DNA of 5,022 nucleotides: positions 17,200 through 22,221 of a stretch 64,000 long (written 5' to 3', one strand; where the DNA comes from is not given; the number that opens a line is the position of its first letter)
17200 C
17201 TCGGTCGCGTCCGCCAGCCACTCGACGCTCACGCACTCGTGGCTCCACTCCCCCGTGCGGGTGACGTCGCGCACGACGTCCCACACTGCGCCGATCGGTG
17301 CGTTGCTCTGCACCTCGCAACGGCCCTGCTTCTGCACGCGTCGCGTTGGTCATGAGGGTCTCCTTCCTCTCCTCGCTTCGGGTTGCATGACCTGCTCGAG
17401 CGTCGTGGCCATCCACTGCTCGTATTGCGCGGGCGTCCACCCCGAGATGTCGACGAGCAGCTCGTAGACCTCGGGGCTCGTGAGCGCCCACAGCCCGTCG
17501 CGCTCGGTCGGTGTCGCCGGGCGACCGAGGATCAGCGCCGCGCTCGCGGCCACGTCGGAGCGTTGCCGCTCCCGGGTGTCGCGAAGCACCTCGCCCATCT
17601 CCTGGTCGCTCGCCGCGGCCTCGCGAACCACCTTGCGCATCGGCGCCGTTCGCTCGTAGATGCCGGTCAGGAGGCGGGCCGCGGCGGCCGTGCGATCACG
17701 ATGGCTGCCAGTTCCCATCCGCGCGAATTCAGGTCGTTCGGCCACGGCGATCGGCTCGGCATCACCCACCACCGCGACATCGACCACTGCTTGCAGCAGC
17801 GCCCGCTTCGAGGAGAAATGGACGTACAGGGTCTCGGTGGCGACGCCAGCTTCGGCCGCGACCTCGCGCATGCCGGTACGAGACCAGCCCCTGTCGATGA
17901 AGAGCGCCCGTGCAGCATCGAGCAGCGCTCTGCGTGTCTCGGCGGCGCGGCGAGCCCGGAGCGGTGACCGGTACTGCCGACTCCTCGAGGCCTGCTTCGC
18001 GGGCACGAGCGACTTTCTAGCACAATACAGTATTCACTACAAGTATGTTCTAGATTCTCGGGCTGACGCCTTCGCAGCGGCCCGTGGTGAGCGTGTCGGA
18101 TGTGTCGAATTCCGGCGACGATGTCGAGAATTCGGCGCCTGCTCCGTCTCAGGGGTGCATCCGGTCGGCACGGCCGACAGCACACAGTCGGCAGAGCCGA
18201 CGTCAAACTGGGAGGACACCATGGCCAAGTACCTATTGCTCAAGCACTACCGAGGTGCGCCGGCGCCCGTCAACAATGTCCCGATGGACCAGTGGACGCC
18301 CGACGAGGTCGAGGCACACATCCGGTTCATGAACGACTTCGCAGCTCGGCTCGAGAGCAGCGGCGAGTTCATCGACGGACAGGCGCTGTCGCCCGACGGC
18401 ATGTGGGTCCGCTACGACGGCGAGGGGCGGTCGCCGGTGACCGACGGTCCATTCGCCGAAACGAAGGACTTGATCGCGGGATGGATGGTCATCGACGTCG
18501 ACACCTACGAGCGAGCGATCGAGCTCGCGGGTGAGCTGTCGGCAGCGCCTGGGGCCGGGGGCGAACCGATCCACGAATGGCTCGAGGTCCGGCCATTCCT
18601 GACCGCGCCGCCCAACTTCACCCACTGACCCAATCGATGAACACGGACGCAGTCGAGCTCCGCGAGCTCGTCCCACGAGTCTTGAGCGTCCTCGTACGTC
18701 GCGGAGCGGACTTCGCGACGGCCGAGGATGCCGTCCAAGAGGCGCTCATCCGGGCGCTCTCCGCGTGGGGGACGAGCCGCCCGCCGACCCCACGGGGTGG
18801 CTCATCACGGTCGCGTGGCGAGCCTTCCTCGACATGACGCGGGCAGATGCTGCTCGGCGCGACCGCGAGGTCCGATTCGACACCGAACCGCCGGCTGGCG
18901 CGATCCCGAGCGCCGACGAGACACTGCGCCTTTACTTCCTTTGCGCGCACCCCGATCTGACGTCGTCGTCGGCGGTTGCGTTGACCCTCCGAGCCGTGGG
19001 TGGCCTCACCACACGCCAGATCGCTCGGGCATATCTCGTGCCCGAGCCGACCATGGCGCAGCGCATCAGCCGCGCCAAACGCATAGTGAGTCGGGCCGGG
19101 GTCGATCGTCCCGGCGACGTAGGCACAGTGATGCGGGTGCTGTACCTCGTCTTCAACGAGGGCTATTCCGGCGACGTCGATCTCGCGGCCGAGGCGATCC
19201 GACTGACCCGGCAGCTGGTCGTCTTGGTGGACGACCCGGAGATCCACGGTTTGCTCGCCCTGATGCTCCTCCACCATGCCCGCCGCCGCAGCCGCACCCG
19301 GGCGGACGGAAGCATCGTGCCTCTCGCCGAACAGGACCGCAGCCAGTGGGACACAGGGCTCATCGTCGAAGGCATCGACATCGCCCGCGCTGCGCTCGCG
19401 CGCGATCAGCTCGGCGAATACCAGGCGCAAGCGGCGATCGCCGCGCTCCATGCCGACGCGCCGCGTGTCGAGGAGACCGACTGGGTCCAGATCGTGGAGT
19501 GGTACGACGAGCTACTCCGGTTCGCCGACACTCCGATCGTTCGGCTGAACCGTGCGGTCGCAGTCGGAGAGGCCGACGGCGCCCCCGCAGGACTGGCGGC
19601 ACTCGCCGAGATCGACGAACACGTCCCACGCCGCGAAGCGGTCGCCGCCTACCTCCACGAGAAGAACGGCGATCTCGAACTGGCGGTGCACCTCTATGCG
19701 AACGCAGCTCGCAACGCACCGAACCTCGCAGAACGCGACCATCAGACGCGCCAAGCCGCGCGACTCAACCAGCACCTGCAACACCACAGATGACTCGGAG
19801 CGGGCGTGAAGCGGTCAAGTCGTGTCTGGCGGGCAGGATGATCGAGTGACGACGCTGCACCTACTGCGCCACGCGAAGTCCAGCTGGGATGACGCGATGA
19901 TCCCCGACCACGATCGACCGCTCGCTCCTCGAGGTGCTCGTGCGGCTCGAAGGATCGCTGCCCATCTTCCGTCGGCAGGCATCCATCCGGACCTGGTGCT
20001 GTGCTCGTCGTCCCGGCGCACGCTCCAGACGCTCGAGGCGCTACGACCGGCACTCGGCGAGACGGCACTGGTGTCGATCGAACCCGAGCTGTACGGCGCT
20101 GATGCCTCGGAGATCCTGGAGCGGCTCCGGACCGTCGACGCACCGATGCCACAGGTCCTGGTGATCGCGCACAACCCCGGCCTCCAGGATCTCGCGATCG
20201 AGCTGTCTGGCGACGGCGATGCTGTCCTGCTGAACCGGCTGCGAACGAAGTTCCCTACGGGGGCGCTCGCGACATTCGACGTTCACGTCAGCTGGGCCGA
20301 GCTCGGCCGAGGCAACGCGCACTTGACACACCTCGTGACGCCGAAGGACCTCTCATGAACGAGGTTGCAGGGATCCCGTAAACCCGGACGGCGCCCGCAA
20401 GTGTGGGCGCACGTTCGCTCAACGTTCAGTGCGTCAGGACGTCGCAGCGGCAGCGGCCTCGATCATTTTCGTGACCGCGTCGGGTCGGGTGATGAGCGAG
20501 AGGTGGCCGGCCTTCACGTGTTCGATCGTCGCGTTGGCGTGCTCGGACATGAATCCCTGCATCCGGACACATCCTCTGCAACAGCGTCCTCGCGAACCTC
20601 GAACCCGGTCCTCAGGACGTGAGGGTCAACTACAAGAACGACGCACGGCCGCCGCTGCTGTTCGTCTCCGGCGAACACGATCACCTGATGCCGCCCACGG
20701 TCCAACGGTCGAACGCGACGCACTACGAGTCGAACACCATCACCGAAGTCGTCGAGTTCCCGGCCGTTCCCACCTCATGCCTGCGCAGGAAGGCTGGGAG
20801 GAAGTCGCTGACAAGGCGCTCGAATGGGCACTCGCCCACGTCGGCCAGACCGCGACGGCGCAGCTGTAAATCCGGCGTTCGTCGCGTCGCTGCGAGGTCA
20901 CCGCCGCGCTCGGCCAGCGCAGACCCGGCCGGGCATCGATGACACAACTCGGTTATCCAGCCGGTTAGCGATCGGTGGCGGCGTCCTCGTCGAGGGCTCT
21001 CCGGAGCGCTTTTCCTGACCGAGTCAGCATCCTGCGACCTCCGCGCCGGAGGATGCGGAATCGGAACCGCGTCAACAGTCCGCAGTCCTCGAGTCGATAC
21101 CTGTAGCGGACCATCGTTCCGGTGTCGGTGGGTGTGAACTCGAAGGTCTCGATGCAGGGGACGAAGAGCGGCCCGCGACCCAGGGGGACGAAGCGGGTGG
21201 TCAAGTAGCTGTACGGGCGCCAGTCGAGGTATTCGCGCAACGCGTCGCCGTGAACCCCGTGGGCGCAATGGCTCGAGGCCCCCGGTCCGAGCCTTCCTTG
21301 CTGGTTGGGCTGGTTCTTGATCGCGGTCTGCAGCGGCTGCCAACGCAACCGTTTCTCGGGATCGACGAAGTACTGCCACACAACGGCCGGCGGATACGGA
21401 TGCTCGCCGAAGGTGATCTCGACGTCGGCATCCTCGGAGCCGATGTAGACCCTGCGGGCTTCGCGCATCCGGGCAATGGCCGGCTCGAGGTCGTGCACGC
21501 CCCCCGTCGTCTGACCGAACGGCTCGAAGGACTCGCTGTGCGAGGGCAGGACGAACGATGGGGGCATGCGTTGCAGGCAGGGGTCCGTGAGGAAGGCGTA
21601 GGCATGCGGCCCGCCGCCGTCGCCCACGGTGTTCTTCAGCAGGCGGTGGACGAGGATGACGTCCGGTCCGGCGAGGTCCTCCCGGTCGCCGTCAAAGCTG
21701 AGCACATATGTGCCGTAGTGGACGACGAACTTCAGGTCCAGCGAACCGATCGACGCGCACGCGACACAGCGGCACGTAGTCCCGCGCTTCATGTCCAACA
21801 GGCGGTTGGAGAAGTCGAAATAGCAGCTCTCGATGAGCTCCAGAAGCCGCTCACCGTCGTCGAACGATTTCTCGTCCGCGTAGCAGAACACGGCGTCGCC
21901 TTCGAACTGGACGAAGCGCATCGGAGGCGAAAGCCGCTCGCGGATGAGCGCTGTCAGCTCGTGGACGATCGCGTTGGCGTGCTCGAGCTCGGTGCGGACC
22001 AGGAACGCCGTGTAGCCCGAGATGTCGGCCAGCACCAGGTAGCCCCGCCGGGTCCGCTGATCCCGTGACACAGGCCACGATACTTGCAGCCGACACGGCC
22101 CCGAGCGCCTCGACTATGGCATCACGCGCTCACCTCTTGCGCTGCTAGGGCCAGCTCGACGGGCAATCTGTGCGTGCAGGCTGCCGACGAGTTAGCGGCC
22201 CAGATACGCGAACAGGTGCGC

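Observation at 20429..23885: Three-gene cyclase cassette (Zn-ribbon miniprotein, cupin-cyclase, DUF2652::SRPBCC) embedded among three alpha/beta-hydrolase fragments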

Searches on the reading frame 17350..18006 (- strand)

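Call 7: search_protein_families(library=pfam, proteins=[window:17350-18006:-], max_evalue=0.01)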
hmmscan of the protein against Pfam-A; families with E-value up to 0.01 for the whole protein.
window:17350-18006:- (218 aa): 1 family
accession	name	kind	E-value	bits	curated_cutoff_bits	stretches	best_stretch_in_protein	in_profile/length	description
PF00440.29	TetR_N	-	2.4e-18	66.1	24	1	28-74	1-47/47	Bacterial regulatory proteins, tetR family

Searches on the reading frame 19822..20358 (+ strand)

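Call 7: search_protein_families(library=pfam, proteins=[window:19822-20358:+], max_evalue=0.01)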
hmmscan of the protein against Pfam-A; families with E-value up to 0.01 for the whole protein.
window:19822-20358:+ (178 aa): 1 family
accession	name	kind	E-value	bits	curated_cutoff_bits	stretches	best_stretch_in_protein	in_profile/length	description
PF00300.27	His_Phos_1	-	2.6e-10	40.7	21.7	1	12-90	1-77/194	Histidine phosphatase superfamily (branch 1)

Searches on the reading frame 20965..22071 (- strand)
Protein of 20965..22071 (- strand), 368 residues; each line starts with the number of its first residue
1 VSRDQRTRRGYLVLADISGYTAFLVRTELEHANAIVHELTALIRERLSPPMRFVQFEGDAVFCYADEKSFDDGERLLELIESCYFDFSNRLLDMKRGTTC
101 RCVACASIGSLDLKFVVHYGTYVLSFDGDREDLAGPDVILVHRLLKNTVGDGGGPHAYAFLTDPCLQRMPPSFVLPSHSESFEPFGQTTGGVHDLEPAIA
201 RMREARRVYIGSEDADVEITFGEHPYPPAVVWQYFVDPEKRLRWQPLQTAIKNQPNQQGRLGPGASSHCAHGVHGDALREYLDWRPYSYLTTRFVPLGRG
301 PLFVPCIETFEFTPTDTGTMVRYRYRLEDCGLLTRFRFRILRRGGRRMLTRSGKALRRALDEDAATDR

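Call 7: search_protein_families(library=pfam, proteins=[window:20965-22071:-], max_evalue=0.01)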
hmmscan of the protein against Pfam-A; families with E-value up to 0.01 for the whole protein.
window:20965-22071:- (368 aa): 3 families
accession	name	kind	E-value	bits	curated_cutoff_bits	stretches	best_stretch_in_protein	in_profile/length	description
PF10851.13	DUF2652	-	1.9e-22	79.9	22.1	1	51-149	16-113/118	Protein of unknown function (DUF2652)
PF10604.15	Polyketide_cyc2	-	5.3e-07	30.5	27.4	1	226-360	12-141/142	Polyketide cyclase / dehydrase and lipid transport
PF08327.17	AHSA1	-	0.0006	20.5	22.1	1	226-326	2-97/125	Activator of Hsp90 ATPase homolog 1-like protein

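Call 28: find_related_loci(query=window:20965-22071:-, collection=genome_contigs, flank=6000)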
Query window:20965-22071:- (368 aa) in genome_contigs; peptide patterns used: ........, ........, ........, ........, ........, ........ (x = any residue, [..] = any of these).
85 stretches matched a pattern; 15 encode a relative of the query (tblastn E <= 1e-3); 15 distinct loci.
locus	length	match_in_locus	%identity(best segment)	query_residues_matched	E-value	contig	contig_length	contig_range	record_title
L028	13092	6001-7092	86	1-364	0e+0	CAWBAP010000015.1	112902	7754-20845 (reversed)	MAG: uncultured Thermoleophilaceae bacterium isolate MFD09206.bin.2.92 genome assembly, contig: contig_7260, whole genom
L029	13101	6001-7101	84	1-367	0e+0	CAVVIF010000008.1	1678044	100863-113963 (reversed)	MAG: uncultured Microthrixaceae bacterium isolate MFD02840.bin.2.310 genome assembly, contig: contig_7218, whole genome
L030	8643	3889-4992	83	1-368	0e+0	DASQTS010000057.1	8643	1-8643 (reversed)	MAG TPA_asm: Thermoleophilaceae bacterium isolate SMAG_U10941 k141_1753334, whole genome shotgun sequence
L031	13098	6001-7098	80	1-366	0e+0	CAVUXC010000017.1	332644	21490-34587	MAG: uncultured Actinomycetes bacterium isolate MFD06742.bin.2.29 genome assembly, contig: contig_8814, whole genome sho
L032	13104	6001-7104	79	1-368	0e+0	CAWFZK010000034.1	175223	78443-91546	MAG: uncultured Thermoleophilaceae bacterium isolate MFD09267.bin.2.21 genome assembly, contig: contig_50054, whole geno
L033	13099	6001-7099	85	1-367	0e+0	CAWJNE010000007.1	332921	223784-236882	MAG: uncultured Acidimicrobiia bacterium isolate MFD02840.bin.1.228 genome assembly, contig: contig_146651, whole genome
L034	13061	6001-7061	82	15-368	0e+0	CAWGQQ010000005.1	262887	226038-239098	MAG: uncultured Actinomycetes bacterium isolate MFD06742.bin.2.274 genome assembly, contig: contig_18685, whole genome s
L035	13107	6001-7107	79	1-368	0e+0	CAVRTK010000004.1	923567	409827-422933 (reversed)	MAG: uncultured Actinomycetes bacterium isolate MFD02840.bin.2.285 genome assembly, contig: contig_20504, whole genome s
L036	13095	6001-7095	66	1-366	2e-157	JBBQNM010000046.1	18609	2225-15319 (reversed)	MAG: Solirubrobacterales bacterium isolate Co_metawrap_280 Cmw_280_k141_4895485_length_18609_cov_26.9887, whole genome s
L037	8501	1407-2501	63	4-366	3e-151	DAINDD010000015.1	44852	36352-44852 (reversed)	MAG TPA_asm: Chloroflexota bacterium isolate CTOTU41506 NODE_538_length_44852_cov_4.638101, whole genome shotgun sequenc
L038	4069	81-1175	59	4-363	3e-144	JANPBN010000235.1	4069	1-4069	MAG: Dehalococcoidia bacterium isolate VAR_78_metabat_68 VAR_78_k141_1203891, whole genome shotgun sequence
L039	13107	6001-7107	59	1-364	1e-135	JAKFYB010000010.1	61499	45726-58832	MAG: Dehalococcoidia bacterium isolate ND5_Bin_30 ND5_0000372, whole genome shotgun sequence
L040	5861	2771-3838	56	10-364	1e-122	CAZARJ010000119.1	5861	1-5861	MAG TPA_asm: uncultured Conexibacteraceae bacterium isolate SRP187154_co1_296 genome assembly, contig: NODE_20833_length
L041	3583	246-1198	66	16-331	3e-120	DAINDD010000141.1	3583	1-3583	MAG TPA_asm: Chloroflexota bacterium isolate CTOTU41506 NODE_35001_length_3583_cov_4.953515, whole genome shotgun sequen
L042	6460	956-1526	83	178-368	7e-91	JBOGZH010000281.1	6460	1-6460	MAG: Solirubrobacterales bacterium isolate M3-S_metawrap_bin.256 k127_4277084, whole genome shotgun sequence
